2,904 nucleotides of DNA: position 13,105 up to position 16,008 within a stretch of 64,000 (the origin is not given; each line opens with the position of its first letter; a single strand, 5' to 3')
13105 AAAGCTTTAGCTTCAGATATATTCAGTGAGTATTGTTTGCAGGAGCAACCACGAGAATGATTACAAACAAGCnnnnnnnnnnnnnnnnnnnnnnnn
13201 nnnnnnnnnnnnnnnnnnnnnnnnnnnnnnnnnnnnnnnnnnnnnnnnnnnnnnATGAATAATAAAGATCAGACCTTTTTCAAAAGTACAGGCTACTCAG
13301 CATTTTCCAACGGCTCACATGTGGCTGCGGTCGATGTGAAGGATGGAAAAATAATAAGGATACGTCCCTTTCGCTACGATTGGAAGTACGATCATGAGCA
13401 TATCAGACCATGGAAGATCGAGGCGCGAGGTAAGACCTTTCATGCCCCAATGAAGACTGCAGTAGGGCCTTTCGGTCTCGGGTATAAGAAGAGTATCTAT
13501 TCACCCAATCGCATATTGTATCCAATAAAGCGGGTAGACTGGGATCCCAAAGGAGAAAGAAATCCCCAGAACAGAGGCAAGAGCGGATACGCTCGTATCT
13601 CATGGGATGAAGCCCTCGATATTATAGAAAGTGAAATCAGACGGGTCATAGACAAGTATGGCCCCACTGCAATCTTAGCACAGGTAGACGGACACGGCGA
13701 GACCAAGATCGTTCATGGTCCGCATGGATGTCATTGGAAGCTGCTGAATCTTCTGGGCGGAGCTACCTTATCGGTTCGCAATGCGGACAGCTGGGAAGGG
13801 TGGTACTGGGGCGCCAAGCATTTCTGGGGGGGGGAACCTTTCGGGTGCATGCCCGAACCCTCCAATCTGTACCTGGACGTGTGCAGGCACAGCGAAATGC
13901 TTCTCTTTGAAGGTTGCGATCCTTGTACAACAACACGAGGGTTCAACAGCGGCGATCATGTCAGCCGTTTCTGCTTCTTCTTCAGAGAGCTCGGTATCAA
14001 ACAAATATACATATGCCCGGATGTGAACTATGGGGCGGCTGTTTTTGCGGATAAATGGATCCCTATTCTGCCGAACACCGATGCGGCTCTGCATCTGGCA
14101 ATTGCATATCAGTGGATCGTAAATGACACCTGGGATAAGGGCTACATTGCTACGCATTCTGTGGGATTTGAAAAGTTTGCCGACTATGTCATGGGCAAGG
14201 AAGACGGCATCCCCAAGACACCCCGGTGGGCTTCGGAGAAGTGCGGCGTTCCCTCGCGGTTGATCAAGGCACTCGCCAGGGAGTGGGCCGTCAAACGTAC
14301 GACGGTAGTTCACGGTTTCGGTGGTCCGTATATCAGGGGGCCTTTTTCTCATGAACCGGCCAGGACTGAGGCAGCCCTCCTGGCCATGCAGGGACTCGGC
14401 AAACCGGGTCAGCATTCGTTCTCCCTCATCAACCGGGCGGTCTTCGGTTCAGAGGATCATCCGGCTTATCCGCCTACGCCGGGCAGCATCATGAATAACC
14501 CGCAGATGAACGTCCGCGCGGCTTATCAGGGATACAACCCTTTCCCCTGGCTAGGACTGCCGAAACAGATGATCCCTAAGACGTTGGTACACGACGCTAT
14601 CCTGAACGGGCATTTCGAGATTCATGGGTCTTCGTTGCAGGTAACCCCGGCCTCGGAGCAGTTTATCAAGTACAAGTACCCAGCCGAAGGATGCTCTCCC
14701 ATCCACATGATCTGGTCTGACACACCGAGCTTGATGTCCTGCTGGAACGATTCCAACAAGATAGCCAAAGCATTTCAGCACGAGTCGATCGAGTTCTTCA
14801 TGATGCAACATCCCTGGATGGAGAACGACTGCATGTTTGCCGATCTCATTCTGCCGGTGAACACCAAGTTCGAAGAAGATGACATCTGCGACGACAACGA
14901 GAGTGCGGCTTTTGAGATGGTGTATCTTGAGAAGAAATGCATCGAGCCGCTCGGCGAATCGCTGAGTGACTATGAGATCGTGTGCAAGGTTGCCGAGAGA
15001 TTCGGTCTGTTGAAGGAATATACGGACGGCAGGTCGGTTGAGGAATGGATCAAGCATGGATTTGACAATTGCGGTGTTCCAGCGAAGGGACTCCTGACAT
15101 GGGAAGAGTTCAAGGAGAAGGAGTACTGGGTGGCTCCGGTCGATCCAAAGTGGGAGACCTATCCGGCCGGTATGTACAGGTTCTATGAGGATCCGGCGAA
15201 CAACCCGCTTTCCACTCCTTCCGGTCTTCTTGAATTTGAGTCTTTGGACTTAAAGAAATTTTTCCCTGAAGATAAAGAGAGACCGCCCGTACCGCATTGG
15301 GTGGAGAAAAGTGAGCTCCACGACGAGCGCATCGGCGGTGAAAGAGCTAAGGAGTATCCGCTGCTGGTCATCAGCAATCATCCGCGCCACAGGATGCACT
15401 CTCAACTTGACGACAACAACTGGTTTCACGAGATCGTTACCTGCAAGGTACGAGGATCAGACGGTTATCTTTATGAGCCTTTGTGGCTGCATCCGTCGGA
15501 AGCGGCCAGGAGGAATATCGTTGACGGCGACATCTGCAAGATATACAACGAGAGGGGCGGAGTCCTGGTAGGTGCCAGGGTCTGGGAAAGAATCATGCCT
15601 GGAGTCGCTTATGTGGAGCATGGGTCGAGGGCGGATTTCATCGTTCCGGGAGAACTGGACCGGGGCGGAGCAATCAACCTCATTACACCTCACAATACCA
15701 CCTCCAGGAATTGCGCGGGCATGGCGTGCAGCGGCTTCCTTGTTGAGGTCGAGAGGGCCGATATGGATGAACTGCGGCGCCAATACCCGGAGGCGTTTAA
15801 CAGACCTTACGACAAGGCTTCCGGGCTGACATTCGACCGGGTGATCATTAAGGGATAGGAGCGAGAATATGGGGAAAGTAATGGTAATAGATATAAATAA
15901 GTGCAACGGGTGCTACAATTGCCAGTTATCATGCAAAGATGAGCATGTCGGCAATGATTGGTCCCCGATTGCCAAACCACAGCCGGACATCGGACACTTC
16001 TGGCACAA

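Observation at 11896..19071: High-GC block encoding a cytoplasmic pyrogallol-transhydroxylase-like molybdoenzyme pair, with gene debris on the left and a PucR regulator plus esterase on the right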

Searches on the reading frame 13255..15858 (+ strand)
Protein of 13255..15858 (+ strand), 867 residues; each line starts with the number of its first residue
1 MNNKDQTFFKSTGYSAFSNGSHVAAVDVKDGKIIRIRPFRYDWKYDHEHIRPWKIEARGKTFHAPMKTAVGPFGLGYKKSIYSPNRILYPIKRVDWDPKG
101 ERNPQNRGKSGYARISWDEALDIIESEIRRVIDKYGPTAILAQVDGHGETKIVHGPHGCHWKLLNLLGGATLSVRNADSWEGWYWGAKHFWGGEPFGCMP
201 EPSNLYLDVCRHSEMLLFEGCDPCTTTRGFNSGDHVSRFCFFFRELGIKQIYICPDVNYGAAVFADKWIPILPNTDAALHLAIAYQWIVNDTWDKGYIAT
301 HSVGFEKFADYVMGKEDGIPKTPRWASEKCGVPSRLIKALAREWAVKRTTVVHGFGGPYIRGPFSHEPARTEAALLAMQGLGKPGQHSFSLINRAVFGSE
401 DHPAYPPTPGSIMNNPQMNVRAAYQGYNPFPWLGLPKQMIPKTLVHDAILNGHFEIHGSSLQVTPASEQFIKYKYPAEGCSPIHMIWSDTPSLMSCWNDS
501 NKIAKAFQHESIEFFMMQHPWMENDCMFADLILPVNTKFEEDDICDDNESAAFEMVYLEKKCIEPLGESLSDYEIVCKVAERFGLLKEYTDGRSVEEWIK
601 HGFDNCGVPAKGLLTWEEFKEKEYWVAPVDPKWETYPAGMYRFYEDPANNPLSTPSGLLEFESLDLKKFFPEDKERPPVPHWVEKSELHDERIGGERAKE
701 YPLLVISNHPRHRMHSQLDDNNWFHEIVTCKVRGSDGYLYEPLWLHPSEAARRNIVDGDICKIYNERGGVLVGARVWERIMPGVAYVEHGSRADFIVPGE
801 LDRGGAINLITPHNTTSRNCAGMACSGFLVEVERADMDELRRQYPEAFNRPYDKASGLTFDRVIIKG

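Call 3: search_protein_families(library=pfam, proteins=[window:13255-15858:+], max_evalue=0.01)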
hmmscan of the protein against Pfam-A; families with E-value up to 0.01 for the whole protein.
window:13255-15858:+ (867 aa): 3 families
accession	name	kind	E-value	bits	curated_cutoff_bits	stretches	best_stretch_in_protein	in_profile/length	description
PF00384.28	Molybdopterin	-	2e-19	70.3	24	2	248-582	138-353/353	Molybdopterin oxidoreductase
PF01568.27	Molydop_binding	-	5.6e-15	55.8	26.8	1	704-816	2-98/110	Molydopterin dinucleotide binding domain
PF21423.2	AhtL-like_1st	-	1.7e-12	47.2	27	1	26-78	5-53/55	Pyrogallol hydroxytransferase large subunit-like, domain 1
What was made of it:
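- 13255..15858 (+): Alpha subunit: an 867-aa cytoplasmic Mo-bisPGD catalytic subunit of the TH/RhL family ('query-type' subclade). The Mo ligand is Ser179 in a D178-S179-W180 motif, and His147 is conserved. Pfam PF21423, PF00384, PF01568 (call 3).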

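Call 4: search_protein_families(library=ncbifam, proteins=[window:13255-15858:+], max_evalue=0.01)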
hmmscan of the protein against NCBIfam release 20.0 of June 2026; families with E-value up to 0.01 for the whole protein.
window:13255-15858:+ (867 aa): 21 families
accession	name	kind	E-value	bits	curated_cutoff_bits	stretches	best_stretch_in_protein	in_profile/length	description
TIGR00509.1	bisC_fam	subfamily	5.2e-107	359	1017.55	1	79-836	37-755/772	molybdopterin guanine dinucleotide-containing S/N-oxide reductase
TIGR02166.1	dmsA_ynfE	subfamily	3e-92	310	777.7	2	481-834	453-793/794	DMSO/selenate family reductase complex A subunit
NF011682.0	PRK15102.1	equivalog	3.2e-90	303.4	909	1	76-835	83-810/829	trimethylamine-N-oxide reductase TorA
TIGR02164.1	torA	equivalog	5.9e-88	295.9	1465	1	76-834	79-805/824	trimethylamine-N-oxide reductase TorA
NF011566.1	PRK14990.1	exception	4.1e-58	197.1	1600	2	482-834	474-813/814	dimethylsulfoxide reductase subunit A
NF041885.1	selenate_YnfE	exception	1.1e-52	179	1675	2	482-833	461-803/805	selenate/tellurate reductase subunit YnfE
NF041884.1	selenate_YnfF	exception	2e-50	171.5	1650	2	482-833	454-796/798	selenate/tellurate reductase subunit YnfF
TIGR03479.1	DMSO_red_II_alp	subfamily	1.7e-35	122.3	984.75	3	76-298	110-303/913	molybdopterin-dependent oxidoreductase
NF012032.0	PRK15488.1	equivalog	1.2e-29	102.9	694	3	264-356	243-329/759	thiosulfate reductase PhsA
TIGR01591.1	Fdh-alpha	equivalog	9.6e-28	96.7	666.25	3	499-603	400-498/672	formate dehydrogenase subunit alpha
TIGR01580.1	narG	equivalog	2.2e-15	55.4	1084.15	2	100-285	145-311/1235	nitrate reductase subunit alpha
NF041714.1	arsenate_red_ArrA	equivalog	1.3e-13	50.1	1600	2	261-309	255-303/848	arsenate respiratory reductase molybdopterin-containing subunit ArrA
NF041783.2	mnquin_red_QrcB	equivalog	3.9e-12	45.1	440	1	249-352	240-332/695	menaquinone reductase molybdopterin-binding-like subunit QrcB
NF047855.1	AssmNtatRedNasC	equivalog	7.8e-11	41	1100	0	499-587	426-508/708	assimilatory nitrate reductase catalytic subunit NasC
NF042978.1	EthbenzDh_ebdA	equivalog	9.9e-11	40.1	2000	1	76-299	132-326/977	ethylbenzene dehydrogenase subunit alpha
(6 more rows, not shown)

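Call 5: search_solved_structures(query=window:13255-15858:+, max_evalue=0.001, show_alignments=1)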
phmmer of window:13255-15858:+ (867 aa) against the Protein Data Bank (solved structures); distinct sequences matched with E-value up to 0.001: 33.
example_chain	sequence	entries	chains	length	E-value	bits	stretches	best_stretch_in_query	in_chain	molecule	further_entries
4v4c_A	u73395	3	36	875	2.5e-146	492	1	25-839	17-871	Pyrogallol hydroxytransferase large subunit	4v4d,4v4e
1eu1_A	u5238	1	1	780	2.9e-81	276.7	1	76-834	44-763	DIMETHYL SULFOXIDE REDUCTASE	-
1dms_A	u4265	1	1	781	2.9e-80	273.4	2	498-834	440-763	DMSO REDUCTASE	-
1e18_A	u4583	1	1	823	8.6e-80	271.8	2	498-834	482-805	DMSO REDUCTASE.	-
4dmr_A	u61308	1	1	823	3.4e-79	269.9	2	498-834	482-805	DMSO REDUCTASE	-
1e60_A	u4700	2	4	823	5.9e-79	269.1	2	498-834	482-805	Dimethyl sulfoxide/trimethylamine N-oxide reductase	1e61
1dmr_A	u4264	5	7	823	6.5e-79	268.9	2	498-834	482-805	DMSO REDUCTASE | Dimethyl sulfoxide/trimethylamine N-oxide reductase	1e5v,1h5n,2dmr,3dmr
7l5i_A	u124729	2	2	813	4.4e-73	249.6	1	80-834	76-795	Trimethylamine-N-oxide reductase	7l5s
1tmo_A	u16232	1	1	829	1.5e-64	221.4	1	76-796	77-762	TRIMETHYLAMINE N-OXIDE REDUCTASE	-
9h4t_A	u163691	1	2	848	3.4e-63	216.9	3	517-852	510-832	Trimethylamine-N-oxide reductase 1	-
2vpw_A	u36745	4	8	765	3.4e-21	77.9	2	246-349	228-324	THIOSULFATE REDUCTASE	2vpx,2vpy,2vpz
2e7z_A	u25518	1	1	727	5e-14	54.2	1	85-312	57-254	Acetylene hydratase Ahy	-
1aa6_A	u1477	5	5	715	1.1e-10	43.2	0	246-386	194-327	FORMATE DEHYDROGENASE H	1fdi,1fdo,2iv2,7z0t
3ir7_A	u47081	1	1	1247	3.1e-10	41.7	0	99-286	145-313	Respiratory nitrate reductase 1 alpha chain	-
3ir5_A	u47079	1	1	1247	4.2e-10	41.2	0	99-286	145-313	Respiratory nitrate reductase 1 alpha chain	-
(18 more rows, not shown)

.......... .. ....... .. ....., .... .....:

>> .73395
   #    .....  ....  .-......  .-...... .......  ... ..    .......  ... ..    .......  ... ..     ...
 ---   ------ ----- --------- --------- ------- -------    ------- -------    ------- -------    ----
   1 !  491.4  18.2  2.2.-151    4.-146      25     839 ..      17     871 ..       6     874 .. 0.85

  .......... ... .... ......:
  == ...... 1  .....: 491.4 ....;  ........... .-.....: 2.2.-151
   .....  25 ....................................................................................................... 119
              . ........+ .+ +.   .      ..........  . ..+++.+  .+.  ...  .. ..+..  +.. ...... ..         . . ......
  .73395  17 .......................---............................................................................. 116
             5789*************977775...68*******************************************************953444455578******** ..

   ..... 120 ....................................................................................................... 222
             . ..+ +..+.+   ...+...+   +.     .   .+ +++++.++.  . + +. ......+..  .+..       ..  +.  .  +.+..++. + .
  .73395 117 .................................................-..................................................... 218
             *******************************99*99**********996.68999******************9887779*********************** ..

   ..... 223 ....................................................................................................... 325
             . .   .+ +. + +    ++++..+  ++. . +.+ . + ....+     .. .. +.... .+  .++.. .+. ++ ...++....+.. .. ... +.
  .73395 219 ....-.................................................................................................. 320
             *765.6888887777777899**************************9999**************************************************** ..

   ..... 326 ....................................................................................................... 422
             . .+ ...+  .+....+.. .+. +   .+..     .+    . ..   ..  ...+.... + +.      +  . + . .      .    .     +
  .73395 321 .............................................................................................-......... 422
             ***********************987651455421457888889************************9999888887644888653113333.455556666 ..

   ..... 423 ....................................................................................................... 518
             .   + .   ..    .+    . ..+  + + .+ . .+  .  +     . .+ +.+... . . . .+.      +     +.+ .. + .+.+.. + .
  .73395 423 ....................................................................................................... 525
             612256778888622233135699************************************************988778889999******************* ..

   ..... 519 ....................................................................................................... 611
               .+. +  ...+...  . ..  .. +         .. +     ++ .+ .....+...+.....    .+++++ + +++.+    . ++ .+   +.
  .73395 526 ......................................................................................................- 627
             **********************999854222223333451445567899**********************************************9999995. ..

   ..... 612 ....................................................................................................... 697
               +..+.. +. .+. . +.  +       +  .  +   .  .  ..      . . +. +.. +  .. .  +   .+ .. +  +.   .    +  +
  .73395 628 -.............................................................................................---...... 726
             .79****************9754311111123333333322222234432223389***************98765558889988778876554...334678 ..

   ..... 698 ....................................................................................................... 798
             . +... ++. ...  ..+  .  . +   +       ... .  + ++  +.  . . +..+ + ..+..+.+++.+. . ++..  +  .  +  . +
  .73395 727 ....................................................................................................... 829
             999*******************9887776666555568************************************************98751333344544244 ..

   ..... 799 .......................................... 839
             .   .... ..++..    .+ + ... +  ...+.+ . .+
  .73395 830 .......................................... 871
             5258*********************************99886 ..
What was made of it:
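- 13255..15858 (+): PDB 4v4c_A E 2.5e-146 against DorA 2.9e-81 (call 5).
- Checked: The blocks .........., ISWDEA and DSWEGW(Y/H)WG align to TH (call 5).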

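Call 7: find_encoding_contigs(protein=window:13255-15858:+, flank=10000, max_places=6)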
Protein window:13255-15858:+ (867 aa): no gene with exactly this product is on record in the collection.
